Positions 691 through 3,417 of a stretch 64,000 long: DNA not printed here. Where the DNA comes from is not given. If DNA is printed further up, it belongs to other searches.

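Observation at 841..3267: Orphan glycyl radical enzyme whose Cys-loop lacks the eliminase glutamate, with no activase nearby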

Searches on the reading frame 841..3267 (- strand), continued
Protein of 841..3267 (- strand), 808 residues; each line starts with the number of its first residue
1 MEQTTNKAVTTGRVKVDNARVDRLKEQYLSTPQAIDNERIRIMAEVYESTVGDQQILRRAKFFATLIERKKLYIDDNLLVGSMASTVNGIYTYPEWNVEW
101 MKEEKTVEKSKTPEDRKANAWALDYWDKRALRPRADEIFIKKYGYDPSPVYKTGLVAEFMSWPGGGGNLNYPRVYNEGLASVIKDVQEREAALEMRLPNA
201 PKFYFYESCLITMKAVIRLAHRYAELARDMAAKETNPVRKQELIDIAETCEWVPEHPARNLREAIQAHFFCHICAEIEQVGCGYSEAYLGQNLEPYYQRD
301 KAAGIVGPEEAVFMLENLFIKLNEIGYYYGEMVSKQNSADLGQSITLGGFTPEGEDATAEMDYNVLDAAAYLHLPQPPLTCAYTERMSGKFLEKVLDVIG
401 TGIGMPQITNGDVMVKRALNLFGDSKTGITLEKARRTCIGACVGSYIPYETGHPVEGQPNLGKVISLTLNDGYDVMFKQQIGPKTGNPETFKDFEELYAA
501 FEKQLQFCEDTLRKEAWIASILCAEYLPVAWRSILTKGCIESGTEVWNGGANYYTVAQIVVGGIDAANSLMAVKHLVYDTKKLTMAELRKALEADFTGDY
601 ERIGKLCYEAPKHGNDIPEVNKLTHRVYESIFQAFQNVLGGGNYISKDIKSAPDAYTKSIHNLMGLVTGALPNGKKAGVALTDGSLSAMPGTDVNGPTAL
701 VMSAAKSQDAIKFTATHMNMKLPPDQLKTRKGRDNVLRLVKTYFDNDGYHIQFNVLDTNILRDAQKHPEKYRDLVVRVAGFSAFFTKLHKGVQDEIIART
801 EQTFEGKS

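Call 30: search_solved_structures(query=L001:12549-13724:+, max_evalue=1e-20, show_alignments=2)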
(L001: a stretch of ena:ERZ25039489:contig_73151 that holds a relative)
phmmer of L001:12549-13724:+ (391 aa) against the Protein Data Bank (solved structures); distinct sequences matched with E-value up to 1e-20: 22.
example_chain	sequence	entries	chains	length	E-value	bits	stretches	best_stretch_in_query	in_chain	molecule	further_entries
1zxx_A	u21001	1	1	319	1.2e-30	110.1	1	11-263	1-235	6-phosphofructokinase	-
44xa_A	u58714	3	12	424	5.5e-28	101.4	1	7-252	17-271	6-phosphofructokinase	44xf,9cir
10oj_A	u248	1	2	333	1.8e-27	99.7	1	11-250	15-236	ATP-dependent 6-phosphofructokinase isozyme 1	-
1pfk_A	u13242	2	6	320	2.2e-27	99.4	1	11-250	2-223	PHOSPHOFRUCTOKINASE | 6-PHOSPHOFRUCTOKINASE ISOZYME I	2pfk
4i4i_A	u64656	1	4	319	2.9e-27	99.1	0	11-252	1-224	6-phosphofructokinase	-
1mto_A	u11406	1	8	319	4.5e-27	98.4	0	11-252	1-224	6-phosphofructokinase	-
4i36_A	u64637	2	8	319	7.7e-27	97.6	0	11-252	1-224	6-phosphofructokinase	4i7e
3u39_A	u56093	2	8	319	8.5e-27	97.5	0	11-252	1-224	6-phosphofructokinase | PHOSPHOFRUCTOKINASE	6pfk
3pfk_A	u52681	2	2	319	1.3e-26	96.9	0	11-252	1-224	PHOSPHOFRUCTOKINASE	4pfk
4a3s_A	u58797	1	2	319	4.8e-26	95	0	11-253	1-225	6-PHOSPHOFRUCTOKINASE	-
3o8o_A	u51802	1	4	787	5.5e-25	91.5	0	12-253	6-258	6-phosphofructokinase subunit alpha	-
3opy_A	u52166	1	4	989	7.5e-25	91.1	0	10-252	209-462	6-phosphofructo-1-kinase alpha-subunit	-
7lw1_A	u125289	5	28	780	4.8e-24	88.5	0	15-249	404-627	ATP-dependent 6-phosphofructokinase, liver type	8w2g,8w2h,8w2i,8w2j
4rh3_A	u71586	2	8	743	1.8e-23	86.5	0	117-253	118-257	ATP-dependent 6-phosphofructokinase, platelet type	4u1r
4wl0_A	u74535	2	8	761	2.5e-23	86.1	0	117-253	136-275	ATP-dependent 6-phosphofructokinase, platelet type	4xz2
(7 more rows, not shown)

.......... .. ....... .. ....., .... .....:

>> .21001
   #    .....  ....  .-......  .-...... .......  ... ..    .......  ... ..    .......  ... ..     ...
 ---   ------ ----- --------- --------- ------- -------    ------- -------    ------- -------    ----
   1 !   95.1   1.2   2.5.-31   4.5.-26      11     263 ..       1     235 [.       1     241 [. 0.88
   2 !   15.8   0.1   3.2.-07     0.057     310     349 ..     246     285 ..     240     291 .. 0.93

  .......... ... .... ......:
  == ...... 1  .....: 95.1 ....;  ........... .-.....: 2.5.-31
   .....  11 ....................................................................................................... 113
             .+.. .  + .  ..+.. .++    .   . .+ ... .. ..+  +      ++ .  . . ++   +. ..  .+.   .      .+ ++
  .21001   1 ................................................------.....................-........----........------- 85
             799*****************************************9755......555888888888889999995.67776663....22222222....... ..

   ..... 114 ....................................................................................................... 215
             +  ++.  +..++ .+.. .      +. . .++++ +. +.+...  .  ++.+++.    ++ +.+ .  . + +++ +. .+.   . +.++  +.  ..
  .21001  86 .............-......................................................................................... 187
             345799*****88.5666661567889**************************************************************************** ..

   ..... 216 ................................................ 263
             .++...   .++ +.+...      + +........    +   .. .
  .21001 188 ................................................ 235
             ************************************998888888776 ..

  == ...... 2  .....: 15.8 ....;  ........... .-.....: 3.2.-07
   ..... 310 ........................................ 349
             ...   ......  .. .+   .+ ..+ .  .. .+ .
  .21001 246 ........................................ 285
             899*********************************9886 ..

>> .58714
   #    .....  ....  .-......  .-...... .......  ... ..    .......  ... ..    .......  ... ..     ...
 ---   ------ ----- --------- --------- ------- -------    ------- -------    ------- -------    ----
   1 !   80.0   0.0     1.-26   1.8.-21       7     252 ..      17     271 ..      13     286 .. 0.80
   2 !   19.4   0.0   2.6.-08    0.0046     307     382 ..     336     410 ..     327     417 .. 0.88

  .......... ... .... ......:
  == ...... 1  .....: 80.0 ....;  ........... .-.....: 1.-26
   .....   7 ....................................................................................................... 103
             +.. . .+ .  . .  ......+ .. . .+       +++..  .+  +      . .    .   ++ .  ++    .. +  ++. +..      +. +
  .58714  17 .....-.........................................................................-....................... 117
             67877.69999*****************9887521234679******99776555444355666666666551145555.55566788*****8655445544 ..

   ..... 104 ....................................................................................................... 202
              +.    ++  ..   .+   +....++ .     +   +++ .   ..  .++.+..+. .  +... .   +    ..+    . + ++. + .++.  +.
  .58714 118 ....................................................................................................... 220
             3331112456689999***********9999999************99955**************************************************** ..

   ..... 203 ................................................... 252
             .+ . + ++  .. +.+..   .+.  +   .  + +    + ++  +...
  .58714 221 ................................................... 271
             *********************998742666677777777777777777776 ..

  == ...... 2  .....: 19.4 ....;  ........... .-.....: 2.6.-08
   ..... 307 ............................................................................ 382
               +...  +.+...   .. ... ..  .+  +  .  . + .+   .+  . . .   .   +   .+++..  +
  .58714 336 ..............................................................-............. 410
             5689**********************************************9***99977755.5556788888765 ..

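Call 51: predict_structure(alignment_id=A1)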
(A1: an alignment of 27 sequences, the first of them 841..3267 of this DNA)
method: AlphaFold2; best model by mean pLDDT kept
length: 808 residues; sequences in the alignment: 27
mean_pLDDT: 62.0   pTM: 0.67
mean pLDDT of the five models: 62.0, 60.8, 59.1, 51.6, 49.4
residues with pLDDT >= 90: 67; 70-90: 266; 50-70: 208; < 50: 267
segments of 3 or more residues with pLDDT < 50: 1-9, 84-92, 162-168, 277-283, 330-342, 402-405, 424-429, 437-459, 527-529, 538-565, 594-617, 634-724, 754-756, 769-789, 801-808
pLDDT, mean of each block of 10 residues (from residue 1): 34 81 74 65 87 79 83 77 43 56 81 89 80 81 83 60 49 83 82 62 73 88 93 93 91 90 90 60 61 91 92 90 66 41 62 71 88 63 73 71 55 60 47 53 32 39 70 79 86 83 79 68 54 52 35 41 51 68 72 43 37 43 52 45 33 30 25 23 24 26 32 39 55 67 60 54 61 38 43 53 30
secondary structure, 60 per line:
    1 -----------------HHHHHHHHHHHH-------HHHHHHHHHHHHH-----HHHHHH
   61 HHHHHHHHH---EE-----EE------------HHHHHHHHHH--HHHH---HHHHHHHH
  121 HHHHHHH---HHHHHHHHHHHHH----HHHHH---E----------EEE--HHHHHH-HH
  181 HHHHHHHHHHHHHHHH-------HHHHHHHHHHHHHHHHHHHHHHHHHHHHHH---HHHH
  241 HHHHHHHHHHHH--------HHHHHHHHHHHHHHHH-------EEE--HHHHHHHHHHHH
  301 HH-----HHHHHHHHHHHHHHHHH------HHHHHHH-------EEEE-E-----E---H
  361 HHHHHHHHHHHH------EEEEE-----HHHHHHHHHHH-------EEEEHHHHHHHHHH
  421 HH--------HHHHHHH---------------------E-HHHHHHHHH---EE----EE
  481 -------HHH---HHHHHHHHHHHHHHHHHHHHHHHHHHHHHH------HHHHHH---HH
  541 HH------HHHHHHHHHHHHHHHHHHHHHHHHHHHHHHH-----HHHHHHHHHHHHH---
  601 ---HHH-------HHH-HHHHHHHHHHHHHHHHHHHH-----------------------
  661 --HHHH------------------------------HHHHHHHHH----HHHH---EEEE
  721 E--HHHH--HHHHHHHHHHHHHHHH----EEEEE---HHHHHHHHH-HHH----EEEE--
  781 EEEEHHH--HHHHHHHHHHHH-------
elements in order (helices of 4 or more, strands of 3 or more residues): H18-29 H37-49 H55-69 H94-103 H106-109 H113-127 H131-143 H148-152 E167-169 H172-177 H179-196 H204-233 H237-252 H261-276 E284-286 H289-302 H308-324 H331-337 E345-348 H360-372 E379-383 H389-399 E407-410 H411-422 H431-437 H461-469 H494-523 H530-535 H539-542 H549-579 H585-597 H618-637 H663-666 H697-705 H710-713 E717-721 H724-727 H730-745 E750-754 H758-766 E775-778 E781-784 H790-801
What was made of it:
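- Tried and rejected: It was built from 27 close homologues and was poor (pLDDT 62, active-site loops below 50, call 51).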
